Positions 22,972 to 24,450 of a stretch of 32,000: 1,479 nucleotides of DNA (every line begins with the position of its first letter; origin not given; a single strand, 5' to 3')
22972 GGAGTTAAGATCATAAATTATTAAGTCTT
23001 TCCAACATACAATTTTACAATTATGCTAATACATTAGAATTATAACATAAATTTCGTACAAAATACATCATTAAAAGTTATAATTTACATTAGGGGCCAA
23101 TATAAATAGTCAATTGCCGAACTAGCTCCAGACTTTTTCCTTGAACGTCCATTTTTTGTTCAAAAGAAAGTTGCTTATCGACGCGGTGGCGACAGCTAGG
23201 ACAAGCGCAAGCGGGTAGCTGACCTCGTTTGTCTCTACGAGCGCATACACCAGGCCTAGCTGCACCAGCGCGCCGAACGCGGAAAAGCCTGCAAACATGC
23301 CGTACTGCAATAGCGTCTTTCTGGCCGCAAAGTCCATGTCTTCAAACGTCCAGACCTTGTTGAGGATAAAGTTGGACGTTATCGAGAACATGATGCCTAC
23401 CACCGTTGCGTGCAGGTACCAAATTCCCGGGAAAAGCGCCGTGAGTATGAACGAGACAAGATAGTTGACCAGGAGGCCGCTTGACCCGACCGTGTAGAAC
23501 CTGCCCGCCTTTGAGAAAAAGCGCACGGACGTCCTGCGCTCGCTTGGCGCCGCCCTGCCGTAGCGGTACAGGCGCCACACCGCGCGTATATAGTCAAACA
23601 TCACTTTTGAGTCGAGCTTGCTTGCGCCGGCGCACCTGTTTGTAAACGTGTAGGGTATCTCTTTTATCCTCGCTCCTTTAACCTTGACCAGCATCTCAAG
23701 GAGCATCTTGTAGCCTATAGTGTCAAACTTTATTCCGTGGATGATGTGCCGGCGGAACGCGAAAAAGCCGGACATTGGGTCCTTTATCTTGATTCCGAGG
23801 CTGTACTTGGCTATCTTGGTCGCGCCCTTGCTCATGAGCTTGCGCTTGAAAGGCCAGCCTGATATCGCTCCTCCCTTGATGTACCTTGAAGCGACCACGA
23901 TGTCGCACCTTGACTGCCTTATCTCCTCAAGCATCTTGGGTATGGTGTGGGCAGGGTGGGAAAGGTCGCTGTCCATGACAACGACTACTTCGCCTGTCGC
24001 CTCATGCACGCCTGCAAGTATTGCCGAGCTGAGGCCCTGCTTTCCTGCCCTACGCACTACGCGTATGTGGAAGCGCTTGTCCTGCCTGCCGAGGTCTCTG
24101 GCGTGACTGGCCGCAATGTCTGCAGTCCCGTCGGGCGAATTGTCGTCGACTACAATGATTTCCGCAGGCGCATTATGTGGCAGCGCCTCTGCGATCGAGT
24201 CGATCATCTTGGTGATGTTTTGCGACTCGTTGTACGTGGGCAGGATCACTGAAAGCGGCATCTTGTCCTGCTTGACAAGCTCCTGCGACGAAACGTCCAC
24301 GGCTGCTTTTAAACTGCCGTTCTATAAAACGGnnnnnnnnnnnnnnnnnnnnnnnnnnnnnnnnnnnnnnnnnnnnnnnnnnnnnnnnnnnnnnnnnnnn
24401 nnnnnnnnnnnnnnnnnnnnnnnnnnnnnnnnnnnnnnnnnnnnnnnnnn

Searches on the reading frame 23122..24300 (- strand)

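Call 29: search_protein_families(library=pfam, proteins=[window:23122-24300:-], max_evalue=0.001)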
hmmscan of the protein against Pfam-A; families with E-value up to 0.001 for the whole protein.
window:23122-24300:- (392 aa): 4 families
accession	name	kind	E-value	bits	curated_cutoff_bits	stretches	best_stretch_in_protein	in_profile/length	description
PF00535.33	Glycos_transf_2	-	1.8e-38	132.5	23.3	1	17-187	1-164/168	Glycosyl transferase family 2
PF04138.20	GtrA_DPMS_TM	-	2e-23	83.2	26.1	1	267-386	1-117/117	GtrA/DPMS, transmembrane domain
PF13641.12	Glyco_tranf_2_3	-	1.8e-11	44.9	27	1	16-138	3-122/230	Glycosyltransferase like family 2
PF12804.13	NTP_transf_3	-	2.1e-05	25.2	27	1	31-139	25-123/160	MobA-like NTP transferase domain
